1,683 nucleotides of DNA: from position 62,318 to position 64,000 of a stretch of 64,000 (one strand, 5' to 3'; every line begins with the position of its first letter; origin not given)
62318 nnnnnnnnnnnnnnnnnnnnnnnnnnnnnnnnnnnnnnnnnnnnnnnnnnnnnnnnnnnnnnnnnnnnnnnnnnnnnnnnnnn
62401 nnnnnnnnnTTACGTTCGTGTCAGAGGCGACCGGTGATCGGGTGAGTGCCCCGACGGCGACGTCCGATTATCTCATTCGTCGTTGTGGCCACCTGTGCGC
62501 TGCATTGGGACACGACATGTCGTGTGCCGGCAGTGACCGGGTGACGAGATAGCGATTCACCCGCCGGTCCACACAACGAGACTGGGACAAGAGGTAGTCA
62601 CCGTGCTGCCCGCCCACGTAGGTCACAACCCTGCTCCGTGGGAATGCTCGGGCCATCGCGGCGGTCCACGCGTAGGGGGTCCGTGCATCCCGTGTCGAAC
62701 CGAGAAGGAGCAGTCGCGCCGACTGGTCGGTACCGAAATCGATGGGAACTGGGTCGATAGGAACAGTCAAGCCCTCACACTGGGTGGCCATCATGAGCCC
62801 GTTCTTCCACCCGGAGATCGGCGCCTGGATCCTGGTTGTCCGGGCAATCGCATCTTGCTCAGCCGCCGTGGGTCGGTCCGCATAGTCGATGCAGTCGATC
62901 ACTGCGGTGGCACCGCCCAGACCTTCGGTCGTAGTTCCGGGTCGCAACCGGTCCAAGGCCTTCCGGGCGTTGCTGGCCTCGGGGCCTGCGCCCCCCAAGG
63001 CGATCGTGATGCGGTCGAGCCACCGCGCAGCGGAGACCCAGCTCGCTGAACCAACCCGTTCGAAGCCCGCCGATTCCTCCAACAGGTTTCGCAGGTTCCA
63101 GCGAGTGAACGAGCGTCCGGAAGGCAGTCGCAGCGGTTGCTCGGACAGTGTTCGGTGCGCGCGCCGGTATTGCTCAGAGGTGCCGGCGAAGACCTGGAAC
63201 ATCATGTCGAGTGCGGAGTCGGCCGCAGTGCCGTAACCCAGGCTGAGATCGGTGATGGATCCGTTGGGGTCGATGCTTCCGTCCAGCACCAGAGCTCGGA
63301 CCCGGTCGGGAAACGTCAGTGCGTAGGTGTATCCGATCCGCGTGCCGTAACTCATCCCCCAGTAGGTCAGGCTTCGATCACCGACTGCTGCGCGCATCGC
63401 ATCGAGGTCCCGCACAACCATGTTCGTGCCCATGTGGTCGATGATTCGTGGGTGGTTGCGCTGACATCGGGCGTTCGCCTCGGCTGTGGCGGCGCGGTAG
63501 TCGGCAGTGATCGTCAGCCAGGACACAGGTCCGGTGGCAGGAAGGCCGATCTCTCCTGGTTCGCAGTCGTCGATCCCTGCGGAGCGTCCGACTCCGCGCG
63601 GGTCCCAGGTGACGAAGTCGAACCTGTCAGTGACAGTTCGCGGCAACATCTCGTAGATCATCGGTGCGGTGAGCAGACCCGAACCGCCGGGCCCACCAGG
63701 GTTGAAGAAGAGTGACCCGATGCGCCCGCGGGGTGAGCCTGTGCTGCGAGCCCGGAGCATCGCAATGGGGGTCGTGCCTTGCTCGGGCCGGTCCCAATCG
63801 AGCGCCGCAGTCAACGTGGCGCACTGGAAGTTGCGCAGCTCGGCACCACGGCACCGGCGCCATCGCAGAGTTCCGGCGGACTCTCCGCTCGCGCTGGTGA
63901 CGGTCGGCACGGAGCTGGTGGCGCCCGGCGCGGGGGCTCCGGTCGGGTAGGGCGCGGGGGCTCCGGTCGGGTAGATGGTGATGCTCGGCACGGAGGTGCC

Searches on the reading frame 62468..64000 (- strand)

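Call 58: search_protein_families(library=pfam, proteins=[window:62468-64000:-], max_evalue=0.001)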
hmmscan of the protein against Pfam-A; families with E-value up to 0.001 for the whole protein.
window:62468-64000:- (510 aa): 2 families
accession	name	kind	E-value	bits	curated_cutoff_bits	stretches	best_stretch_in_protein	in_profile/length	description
PF00561.26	Abhydrolase_1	-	6.2e-21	75.6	25.8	1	97-470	3-242/245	alpha/beta hydrolase fold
PF08386.16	Abhydrolase_4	-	3.8e-20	72.4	21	1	405-497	11-103/103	TAP-like protein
